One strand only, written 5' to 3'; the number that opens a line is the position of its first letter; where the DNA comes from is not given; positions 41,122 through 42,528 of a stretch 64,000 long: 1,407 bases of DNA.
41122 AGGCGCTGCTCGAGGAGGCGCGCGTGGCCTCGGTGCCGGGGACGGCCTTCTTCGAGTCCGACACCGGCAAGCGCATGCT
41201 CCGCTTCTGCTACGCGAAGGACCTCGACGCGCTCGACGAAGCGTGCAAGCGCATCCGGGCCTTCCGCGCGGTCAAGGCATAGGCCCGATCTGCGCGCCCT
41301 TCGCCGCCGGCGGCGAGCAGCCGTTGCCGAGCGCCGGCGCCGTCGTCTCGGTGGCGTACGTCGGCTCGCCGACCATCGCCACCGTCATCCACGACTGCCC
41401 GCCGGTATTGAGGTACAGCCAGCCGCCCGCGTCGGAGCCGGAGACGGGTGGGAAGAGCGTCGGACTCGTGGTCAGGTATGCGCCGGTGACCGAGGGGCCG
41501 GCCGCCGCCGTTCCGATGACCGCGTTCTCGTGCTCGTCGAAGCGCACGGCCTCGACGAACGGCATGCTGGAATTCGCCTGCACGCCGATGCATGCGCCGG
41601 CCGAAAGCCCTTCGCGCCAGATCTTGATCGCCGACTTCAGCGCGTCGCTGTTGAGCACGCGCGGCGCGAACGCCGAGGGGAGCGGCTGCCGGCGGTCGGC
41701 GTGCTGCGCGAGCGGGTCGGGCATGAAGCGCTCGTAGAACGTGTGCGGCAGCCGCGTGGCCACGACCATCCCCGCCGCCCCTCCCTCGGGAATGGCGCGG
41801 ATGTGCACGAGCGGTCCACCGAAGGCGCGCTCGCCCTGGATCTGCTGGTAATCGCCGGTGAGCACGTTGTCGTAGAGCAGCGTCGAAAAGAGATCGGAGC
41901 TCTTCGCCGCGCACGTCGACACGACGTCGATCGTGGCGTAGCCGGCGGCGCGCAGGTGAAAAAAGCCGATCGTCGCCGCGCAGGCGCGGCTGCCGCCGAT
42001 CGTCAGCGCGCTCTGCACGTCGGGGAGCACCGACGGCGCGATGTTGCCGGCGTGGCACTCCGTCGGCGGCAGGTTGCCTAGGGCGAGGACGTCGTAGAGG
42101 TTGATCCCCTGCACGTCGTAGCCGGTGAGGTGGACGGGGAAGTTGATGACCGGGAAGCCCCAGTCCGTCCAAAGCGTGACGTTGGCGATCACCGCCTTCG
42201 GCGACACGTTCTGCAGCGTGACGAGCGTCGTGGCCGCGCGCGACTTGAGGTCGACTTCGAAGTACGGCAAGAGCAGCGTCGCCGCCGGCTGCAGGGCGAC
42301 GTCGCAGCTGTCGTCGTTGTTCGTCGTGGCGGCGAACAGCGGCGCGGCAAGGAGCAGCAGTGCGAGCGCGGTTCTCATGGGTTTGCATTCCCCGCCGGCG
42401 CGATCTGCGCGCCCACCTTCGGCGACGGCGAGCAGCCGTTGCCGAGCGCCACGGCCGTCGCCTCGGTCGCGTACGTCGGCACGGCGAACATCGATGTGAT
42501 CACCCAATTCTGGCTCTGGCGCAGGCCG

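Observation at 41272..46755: Four tandem, stop/start-coupled paralogs of an unrecognised secreted protein family ('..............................')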

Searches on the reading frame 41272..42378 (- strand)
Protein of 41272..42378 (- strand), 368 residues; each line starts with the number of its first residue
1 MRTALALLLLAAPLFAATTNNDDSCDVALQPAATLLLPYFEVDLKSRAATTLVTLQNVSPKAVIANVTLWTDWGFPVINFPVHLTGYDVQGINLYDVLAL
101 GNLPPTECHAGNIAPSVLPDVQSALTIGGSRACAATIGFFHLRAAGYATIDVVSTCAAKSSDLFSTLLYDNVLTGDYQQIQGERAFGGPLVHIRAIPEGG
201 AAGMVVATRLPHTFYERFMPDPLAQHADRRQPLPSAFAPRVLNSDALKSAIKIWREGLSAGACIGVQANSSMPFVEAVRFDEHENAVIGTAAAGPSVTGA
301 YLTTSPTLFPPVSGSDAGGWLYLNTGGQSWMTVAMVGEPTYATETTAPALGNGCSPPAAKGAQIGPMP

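Call 4: search_protein_families(library=pfam, proteins=[window:41272-42378:-], max_evalue=1)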
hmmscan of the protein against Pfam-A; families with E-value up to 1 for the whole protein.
window:41272-42378:- (368 aa): 0 families

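Call 5: search_protein_families(library=ncbifam, proteins=[window:41272-42378:-], max_evalue=1)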
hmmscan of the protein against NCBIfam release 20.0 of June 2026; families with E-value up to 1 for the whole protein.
window:41272-42378:- (368 aa): 0 families

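Call 20: predict_structure(alignment_id=A2)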
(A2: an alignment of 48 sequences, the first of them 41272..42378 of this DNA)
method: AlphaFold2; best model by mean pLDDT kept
length: 368 residues; sequences in the alignment: 48
mean_pLDDT: 61.6   pTM: 0.59
mean pLDDT of the five models: 61.6, 60.4, 58.8, 58.6, 55.9
residues with pLDDT >= 90: 41; 70-90: 107; 50-70: 75; < 50: 145
segments of 3 or more residues with pLDDT < 50: 1-32, 155-170, 194-235, 257-267, 327-338, 340-368
pLDDT, mean of each block of 10 residues (from residue 1): 43 34 28 67 90 82 83 82 84 94 77 91 90 81 89 53 43 73 68 44 40 36 42 42 59 54 42 68 72 66 79 67 56 46 39 36 37
secondary structure, 60 per line:
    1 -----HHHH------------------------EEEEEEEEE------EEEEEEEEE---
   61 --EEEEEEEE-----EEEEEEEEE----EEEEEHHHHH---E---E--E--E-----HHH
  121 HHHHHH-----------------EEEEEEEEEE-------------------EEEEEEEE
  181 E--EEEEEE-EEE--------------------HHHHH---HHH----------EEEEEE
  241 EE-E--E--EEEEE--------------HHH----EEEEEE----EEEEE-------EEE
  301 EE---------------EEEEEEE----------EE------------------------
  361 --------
elements in order: H6-9 E34-42 E49-57 E63-70 E76-84 E89-93 H94-98 H118-126 E144-153 E173-181 E184-189 E191-193 H214-218 E235-242 E250-254 E276-281 E286-290 E298-302 E318-324

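Call 23: fold_search(model_id=the predicted structure, library=pdb)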
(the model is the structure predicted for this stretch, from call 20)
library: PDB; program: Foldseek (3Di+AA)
matches with E <= 10: 1033; with E <= 0.001: 0
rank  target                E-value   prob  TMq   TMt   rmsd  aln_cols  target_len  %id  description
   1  1nc7_A                1.8e-03  1.00  0.22  0.60   6.7       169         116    5  Crystal Structure of Thermotoga maritima 1070 (released 2003-07-01)
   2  1nc7_D                2.3e-03  1.00  0.22  0.60   6.6       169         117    6  Crystal Structure of Thermotoga maritima 1070 (released 2003-07-01)
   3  1nc7_B                2.7e-03  1.00  0.22  0.61   6.4       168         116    6  Crystal Structure of Thermotoga maritima 1070 (released 2003-07-01)
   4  6lfx                  6.5e-03  0.20  0.12  0.17  17.4       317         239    8  Crystal structure of PCB4scFv(hN56D) in complex with PCB#77 (released 2020-12-09)
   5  4h3w_A                6.9e-03  0.51  0.17  0.19  16.8       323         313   10  Crystal structure of a putative secreted protein (BDI_1231) from Parabacteroides distasonis ATCC 8503 at 2.00 A resolu (released 2012-11-14)
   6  4h3w_B                8.6e-03  0.47  0.17  0.19  16.8       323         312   10  Crystal structure of a putative secreted protein (BDI_1231) from Parabacteroides distasonis ATCC 8503 at 2.00 A resolu (released 2012-11-14)
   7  4ouo                  2.3e-02  0.12  0.12  0.17  18.0       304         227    8  anti-Bla g 1 scFv (released 2014-03-05)
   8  7pa6_QQQ              2.4e-02  0.09  0.10  0.14  18.6       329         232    8  JC polyomavirus VP1 in complex with scFv 27C11 (released 2023-02-08)
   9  7pa6_KKK              2.6e-02  0.11  0.11  0.15  18.6       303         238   11  JC polyomavirus VP1 in complex with scFv 27C11 (released 2023-02-08)
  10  3osv_C                2.7e-02  0.69  0.15  0.35  13.8       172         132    9  The crytsal structure of FLGD from P. Aeruginosa (released 2011-05-04)
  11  7pa6_OOO              2.7e-02  0.10  0.10  0.14  18.8       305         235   10  JC polyomavirus VP1 in complex with scFv 27C11 (released 2023-02-08)
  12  8vur_H                3.2e-02  0.10  0.12  0.16  68.1       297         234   10  Human GluN1-2A with IgG 003-102 WT conformation (released 2024-09-11)
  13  5ogi_B                3.5e-02  0.09  0.12  0.16  20.1       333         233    9  Complex of a binding protein and human adenovirus C 5 hexon (released 2018-02-07)
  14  7pa6_SSS              3.5e-02  0.08  0.10  0.13  18.1       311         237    9  JC polyomavirus VP1 in complex with scFv 27C11 (released 2023-02-08)
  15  7pa6_MMM              4.4e-02  0.08  0.10  0.14  18.6       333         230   10  JC polyomavirus VP1 in complex with scFv 27C11 (released 2023-02-08)
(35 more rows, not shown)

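Call 26: search_protein_representatives(alignment_id=A2)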
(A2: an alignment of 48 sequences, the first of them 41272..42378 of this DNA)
Query: 48 sequences, 483 profile positions. Proteins with E-value up to 0.001 (for the whole library): 1787; up to 1e-10: 1429; up to 1e-30: 625. The best 150 are listed.
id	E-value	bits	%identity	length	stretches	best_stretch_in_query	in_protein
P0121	0.0e+00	1193.2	-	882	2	21-483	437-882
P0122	0.0e+00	1092.7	-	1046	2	28-479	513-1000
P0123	0.0e+00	1013.1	-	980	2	18-479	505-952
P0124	3.0e-285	962.9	-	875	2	4-475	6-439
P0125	2.5e-264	893.9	-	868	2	1-477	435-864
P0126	1.1e-261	885.2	-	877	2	25-483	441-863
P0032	5.7e-258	873.0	-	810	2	26-469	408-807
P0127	1.4e-256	868.4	-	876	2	8-481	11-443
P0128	3.3e-245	830.9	-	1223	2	18-481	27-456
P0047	2.8e-244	827.8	-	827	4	18-411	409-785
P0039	5.8e-241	816.9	-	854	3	26-480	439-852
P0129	8.9e-231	783.3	-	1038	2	6-482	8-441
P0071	2.2e-224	762.2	-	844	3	23-472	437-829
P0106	4.3e-221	751.4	-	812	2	8-478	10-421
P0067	5.4e-221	751.0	-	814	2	6-478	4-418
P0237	2.9e-98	346.3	-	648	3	145-331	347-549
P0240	3.2e-95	336.2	-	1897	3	38-360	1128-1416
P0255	1.4e-86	307.8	-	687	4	34-129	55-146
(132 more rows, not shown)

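Call 27: search_protein_families(library=pfam, proteins=[P0240, P0128, P0122, P0129, P0123, P0255, P0237], max_evalue=0.01)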
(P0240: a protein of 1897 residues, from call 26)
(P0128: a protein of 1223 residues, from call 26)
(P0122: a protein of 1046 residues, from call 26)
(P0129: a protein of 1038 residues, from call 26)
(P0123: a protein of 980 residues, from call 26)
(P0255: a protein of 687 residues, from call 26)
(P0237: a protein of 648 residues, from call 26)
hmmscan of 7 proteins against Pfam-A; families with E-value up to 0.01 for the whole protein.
P0240 (1897 aa): 2 families
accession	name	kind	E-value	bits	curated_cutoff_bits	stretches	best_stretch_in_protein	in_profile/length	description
PF18911.6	PKD_4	-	2.7e-39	133.5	27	4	1057-1110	26-79/85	PKD domain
PF00801.26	PKD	-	3e-37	126.9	23.5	4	1047-1113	9-79/80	PKD domain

P0128 (1223 aa): 4 families
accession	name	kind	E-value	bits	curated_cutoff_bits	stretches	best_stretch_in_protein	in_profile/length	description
PF18911.6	PKD_4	-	1.9e-08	34.7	27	1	905-977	11-80/85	PKD domain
PF00801.26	PKD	-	1.3e-06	28.8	23.5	1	903-978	7-78/80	PKD domain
PF13004.13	BACON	-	2.1e-05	24.8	25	1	1018-1071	2-61/61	Putative binding domain, N-terminal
PF19190.6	BACON_2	-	0.00018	21.8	25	1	997-1065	9-82/94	Viral BACON domain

P0122 (1046 aa): 0 families

P0129 (1038 aa): 1 family
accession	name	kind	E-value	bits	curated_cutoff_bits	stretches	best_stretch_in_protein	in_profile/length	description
PF00041.27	fn3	-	0.0052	17.4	25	0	857-924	2-72/84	Fibronectin type III domain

P0123 (980 aa): 0 families

P0255 (687 aa): 0 families

P0237 (648 aa): 0 families

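Call 37: predict_structure(alignment_id=A3)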
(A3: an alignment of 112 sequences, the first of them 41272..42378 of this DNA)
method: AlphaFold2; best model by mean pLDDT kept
length: 368 residues; sequences in the alignment: 112
mean_pLDDT: 92.0   pTM: 0.90
mean pLDDT of the five models: 92.0, 92.0, 91.8, 91.6, 91.3
residues with pLDDT >= 90: 295; 70-90: 50; 50-70: 22; < 50: 1
segments of 3 or more residues with pLDDT < 50: none
pLDDT, mean of each block of 10 residues (from residue 1): 58 54 87 98 98 98 97 96 97 98 86 95 98 96 98 87 90 98 97 95 88 91 87 97 94 95 91 96 93 91 93 92 97 95 97 95 94
secondary structure, 60 per line:
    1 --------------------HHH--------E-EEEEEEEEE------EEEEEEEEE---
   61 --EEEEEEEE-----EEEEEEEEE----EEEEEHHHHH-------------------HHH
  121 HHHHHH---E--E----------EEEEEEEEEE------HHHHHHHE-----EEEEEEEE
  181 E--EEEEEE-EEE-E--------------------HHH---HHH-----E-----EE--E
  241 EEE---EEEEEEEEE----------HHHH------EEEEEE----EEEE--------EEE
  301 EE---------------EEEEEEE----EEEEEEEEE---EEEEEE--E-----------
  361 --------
elements in order: E34-42 E49-57 E63-70 E76-84 E89-93 H94-98 H118-126 E144-153 H160-166 E173-181 E184-189 E191-193 E240-243 E247-255 H266-269 E276-281 E286-289 E298-302 E318-324 E329-337 E341-346

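Call 39: fold_search(model_id=the predicted structure, library=pdb)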
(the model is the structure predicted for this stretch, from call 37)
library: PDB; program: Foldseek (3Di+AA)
matches with E <= 10: 961; with E <= 0.001: 0
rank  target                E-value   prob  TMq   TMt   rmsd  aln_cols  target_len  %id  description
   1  5cyl_H                2.7e-03  0.10  0.11  0.11  28.3       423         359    9  Crystal structure of the CupB6 tip adhesin from Pseudomonas aeruginosa (released 2016-10-05)
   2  2x09_A                5.0e-03  0.13  0.11  0.07  18.0       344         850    9  Inhibition of the exo-beta-D-glucosaminidase CsxA by a glucosamine- configured castanospermine and an amino-australine (released 2010-02-09)
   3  2vzu_A                5.3e-03  0.12  0.11  0.07  18.0       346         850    9  Complex of Amycolatopsis orientalis exo-chitosanase CsxA D469A with PNP-beta-D-glucosamine (released 2008-10-14)
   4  2vzt_A                5.6e-03  0.12  0.11  0.07  18.0       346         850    9  Complex of Amycolatopsis orientalis exo-chitosanase CsxA E541A with PNP-beta-D-glucosamine (released 2008-10-14)
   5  4cu6                  8.8e-03  0.20  0.14  0.08  15.7       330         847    8  Unravelling the multiple functions of the architecturally intricate Streptococcus pneumoniae beta-galactosidase, BgaA (released 2014-08-20)
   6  6lfv                  9.3e-03  0.16  0.13  0.18  17.8       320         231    9  Crystal structure of PCB4scFv(hN56D) (released 2020-12-09)
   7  7pa6_SSS              1.0e-02  0.13  0.12  0.17  17.9       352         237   10  JC polyomavirus VP1 in complex with scFv 27C11 (released 2023-02-08)
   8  5dmy_B                1.1e-02  0.12  0.13  0.07  21.7       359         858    9  Beta-galactosidase - construct 33-930 (released 2016-10-05)
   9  1nc7_A                1.2e-02  1.00  0.25  0.73   4.5       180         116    5  Crystal Structure of Thermotoga maritima 1070 (released 2003-07-01)
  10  7pa6_KKK              1.2e-02  0.12  0.12  0.17  17.8       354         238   10  JC polyomavirus VP1 in complex with scFv 27C11 (released 2023-02-08)
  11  2vzs_A                1.2e-02  0.10  0.12  0.07  18.0       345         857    9  Chitosan Product complex of Amycolatopsis orientalis exo-chitosanase CsxA (released 2008-10-14)
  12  4h3w_B                1.2e-02  0.41  0.18  0.21  16.3       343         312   11  Crystal structure of a putative secreted protein (BDI_1231) from Parabacteroides distasonis ATCC 8503 at 2.00 A resolu (released 2012-11-14)
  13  6dxu_B                1.2e-02  0.13  0.14  0.08  16.8       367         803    9  Crystal Structure of Parabacteroides merdae Beta-Glucuronidase (GUS) (released 2019-02-27)
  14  1pnf_A                1.3e-02  0.12  0.15  0.16  17.4       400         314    8  PNGASE F COMPLEX WITH DI-N-ACETYLCHITOBIOSE (released 1996-03-08)
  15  8uh2_A                1.4e-02  0.15  0.12  0.08  20.9       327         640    8  Complex of C3b with the inhibitor albicin (released 2024-05-08)
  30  3pms                  2.9e-02  0.21  0.19  0.22  16.7       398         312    8  Recombinant peptide: N-glycanase F (PNGase F) (released 2011-01-26)
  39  8dsj_K                3.4e-02  0.10  0.16  0.17  17.1       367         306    7  Peptidylglycine alpha hydroxylating monooxygenase anaerobic (released 2023-03-22)
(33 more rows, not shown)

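Call 41: search_solved_structures(query=A3, max_evalue=10)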
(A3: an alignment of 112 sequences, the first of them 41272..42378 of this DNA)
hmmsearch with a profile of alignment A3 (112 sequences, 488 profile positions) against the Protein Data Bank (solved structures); distinct sequences matched with E-value up to 10: 1.
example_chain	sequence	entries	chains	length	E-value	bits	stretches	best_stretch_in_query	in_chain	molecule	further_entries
4rbt_A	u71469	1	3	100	1.4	10.8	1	92-138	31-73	Propanediol utilization protein PduA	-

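Call 43: fold_search(model_id=the predicted structure, library=viral)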
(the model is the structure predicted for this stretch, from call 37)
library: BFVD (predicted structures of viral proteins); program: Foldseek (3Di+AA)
matches with E <= 10: 1164; with E <= 0.001: 5
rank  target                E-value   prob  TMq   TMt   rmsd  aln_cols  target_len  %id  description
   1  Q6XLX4                1.4e-04  0.95  0.24  0.19  14.1       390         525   10  FirrV-1-C4 [Feldmannia irregularis virus a]
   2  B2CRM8                3.9e-04  0.54  0.14  0.13  18.5       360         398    8  Uncharacterized protein [Betalipothrixvirus uzonense]
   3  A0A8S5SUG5            6.1e-04  0.44  0.13  0.11  20.6       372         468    8  Leucine rich repeat protein [Siphoviridae sp. ctqPo10]
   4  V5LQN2                6.9e-04  0.13  0.11  0.05  22.6       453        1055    9  (no name in the UniProt tables at hand)
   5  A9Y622                7.7e-04  0.18  0.14  0.09  22.0       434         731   10  Genome polyprotein (Fragment) [Duck hepatitis A virus type 1]
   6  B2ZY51                1.4e-03  0.47  0.20  0.07  23.4       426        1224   10  Peptidase S74 domain-containing protein [Ralstonia phage phiRSL1]
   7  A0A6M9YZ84            1.7e-03  0.13  0.12  0.05  33.0       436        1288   10  (no name in the UniProt tables at hand)
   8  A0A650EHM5            1.8e-03  0.23  0.16  0.14  32.3       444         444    9  (no name in the UniProt tables at hand)
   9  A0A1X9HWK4            2.6e-03  0.21  0.14  0.06  21.4       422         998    8  (no name in the UniProt tables at hand)
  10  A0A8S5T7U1            2.8e-03  0.35  0.16  0.11  19.5       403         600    8  Tyrosine phosphatase family protein [Siphoviridae sp. ctAsH36]
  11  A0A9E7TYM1            3.5e-03  0.18  0.16  0.10  21.8       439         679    9  (no name in the UniProt tables at hand)
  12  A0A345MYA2            3.9e-03  0.28  0.16  0.14  19.6       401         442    8  (no name in the UniProt tables at hand)
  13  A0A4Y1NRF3            5.2e-03  0.18  0.14  0.10  18.7       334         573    9  Tail spike protein [Erwinia phage vB_EhrS_59]
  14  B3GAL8                5.5e-03  0.14  0.14  0.07  35.9       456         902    8  AMDV3_2 [uncultured virus]
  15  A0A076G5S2            5.5e-03  0.10  0.12  0.06  26.6       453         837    9  Bacterial Ig domain-containing protein [Listeria phage LMTA-34]
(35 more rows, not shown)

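Call 44: find_related_loci(query=A3, collection=genome_contigs, flank=10000)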
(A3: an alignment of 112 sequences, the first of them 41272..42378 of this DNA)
Query A3 (368 aa) in genome_contigs; peptide patterns used: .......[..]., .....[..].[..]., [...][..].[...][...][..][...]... (x = any residue, [..] = any of these).
596 stretches matched a pattern (row limit reached: there are more); 547 encode a relative of the query (tblastn E <= 1e-3); the best 80 are kept; 77 distinct loci.
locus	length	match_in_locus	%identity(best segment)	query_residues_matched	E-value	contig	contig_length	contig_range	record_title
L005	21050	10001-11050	86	18-365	0e+0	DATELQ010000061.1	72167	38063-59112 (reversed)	MAG TPA_asm: Thermoanaerobaculia bacterium isolate SMAG_U8920 k141_52042, whole genome shotgun sequence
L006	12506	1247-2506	50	17-356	2e-104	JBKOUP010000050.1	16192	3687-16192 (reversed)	MAG: Acidobacteriota bacterium isolate GM_HAYS_MAG_00023 GM_HAYS_000000957862, whole genome shotgun sequence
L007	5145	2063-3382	44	18-367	8e-93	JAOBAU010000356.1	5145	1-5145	MAG: Acidobacteria bacterium isolate RYN_27 scaffold_3751559, whole genome shotgun sequence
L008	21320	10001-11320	44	18-367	5e-92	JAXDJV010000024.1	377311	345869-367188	MAG: Acidobacteriota bacterium isolate BP_58 scaffold_2704148, whole genome shotgun sequence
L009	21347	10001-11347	42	17-366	2e-88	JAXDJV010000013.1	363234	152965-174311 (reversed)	MAG: Acidobacteriota bacterium isolate BP_58 scaffold_3856925, whole genome shotgun sequence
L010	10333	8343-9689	42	17-366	1e-87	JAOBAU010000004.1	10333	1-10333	MAG: Acidobacteria bacterium isolate RYN_27 scaffold_2351693, whole genome shotgun sequence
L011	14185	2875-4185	43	3-368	2e-86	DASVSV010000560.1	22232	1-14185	MAG TPA_asm: Thermoanaerobaculia bacterium isolate SMAG_U3271 k141_105790, whole genome shotgun sequence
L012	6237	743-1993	43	20-356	1e-85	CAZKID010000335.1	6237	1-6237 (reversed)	MAG TPA_asm: uncultured Thermoanaerobaculia bacterium isolate binchicken_co185_41 genome assembly, contig: NODE_25704_le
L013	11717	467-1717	41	17-368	1e-84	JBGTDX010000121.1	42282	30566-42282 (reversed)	MAG: Thermoanaerobaculia bacterium isolate JTS-RE153 k141_2376499, whole genome shotgun sequence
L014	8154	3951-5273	44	1-368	1e-84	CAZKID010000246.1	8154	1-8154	MAG TPA_asm: uncultured Thermoanaerobaculia bacterium isolate binchicken_co185_41 genome assembly, contig: NODE_16314_le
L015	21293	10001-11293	42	17-365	3e-84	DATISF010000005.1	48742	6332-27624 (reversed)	MAG TPA_asm: Thermoanaerobaculia bacterium isolate SMAG_U15922 k141_902002, whole genome shotgun sequence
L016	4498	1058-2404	40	10-366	6e-84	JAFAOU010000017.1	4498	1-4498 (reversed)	MAG: Acidobacteriota bacterium isolate CP_BM_ER_20 BM_ER_k147_1232962, whole genome shotgun sequence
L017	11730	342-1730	41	1-366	2e-83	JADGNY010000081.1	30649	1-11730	MAG: Thermoanaerobaculia bacterium isolate Chersky.31_28 contig-100_375, whole genome shotgun sequence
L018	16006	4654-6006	41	17-362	1e-83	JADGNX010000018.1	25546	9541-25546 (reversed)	MAG: Thermoanaerobaculia bacterium isolate Chersky.13_21 contig-100_213, whole genome shotgun sequence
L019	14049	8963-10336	40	5-368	3e-83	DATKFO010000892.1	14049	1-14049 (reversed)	MAG TPA_asm: Thermoanaerobaculia bacterium isolate SMAG_U14527 k141_5949617, whole genome shotgun sequence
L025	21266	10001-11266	43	1-358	1e-81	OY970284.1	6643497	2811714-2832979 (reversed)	MAG: Thermoanaerobaculia bacterium isolate MFD05513.bin.1.42 genome assembly, chromosome: 1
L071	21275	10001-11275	39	3-368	3e-74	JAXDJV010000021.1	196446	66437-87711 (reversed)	MAG: Acidobacteriota bacterium isolate BP_58 scaffold_1665547, whole genome shotgun sequence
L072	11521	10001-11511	37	3-368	2e-74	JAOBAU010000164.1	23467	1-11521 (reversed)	MAG: Acidobacteria bacterium isolate RYN_27 scaffold_2738733, whole genome shotgun sequence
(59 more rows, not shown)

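Call 68: search_protein_families(library=pfam, alignment_id=A4, max_evalue=10)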
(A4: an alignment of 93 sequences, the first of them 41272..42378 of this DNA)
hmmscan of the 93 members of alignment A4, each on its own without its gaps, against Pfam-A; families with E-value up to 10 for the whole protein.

A. member 1, window:41272-42378:- (368 aa): 0 families

B. families by the number of members that match (of 93 scanned): 9 families
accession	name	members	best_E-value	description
PF02412.23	TSP_3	1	0.0062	Thrombospondin type 3 repeat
PF19733.4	DUF6223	1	0.055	Family of unknown function (DUF6223)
PF01554.23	MatE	1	0.066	MatE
PF20372.3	DUF6667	1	0.18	Family of unknown function (DUF6667)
PF20043.4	DUF6445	1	0.25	Family of unknown function (DUF6445)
PF10939.13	DUF2631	1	0.25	Protein of unknown function (DUF2631)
PF11596.13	DUF3246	1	0.6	Protein of unknown function (DUF3246)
PF06112.16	Herpes_capsid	1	2.6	Gammaherpesvirus capsid protein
PF01620.22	Pollen_allerg_2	1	4.5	Ribonuclease (pollen allergen)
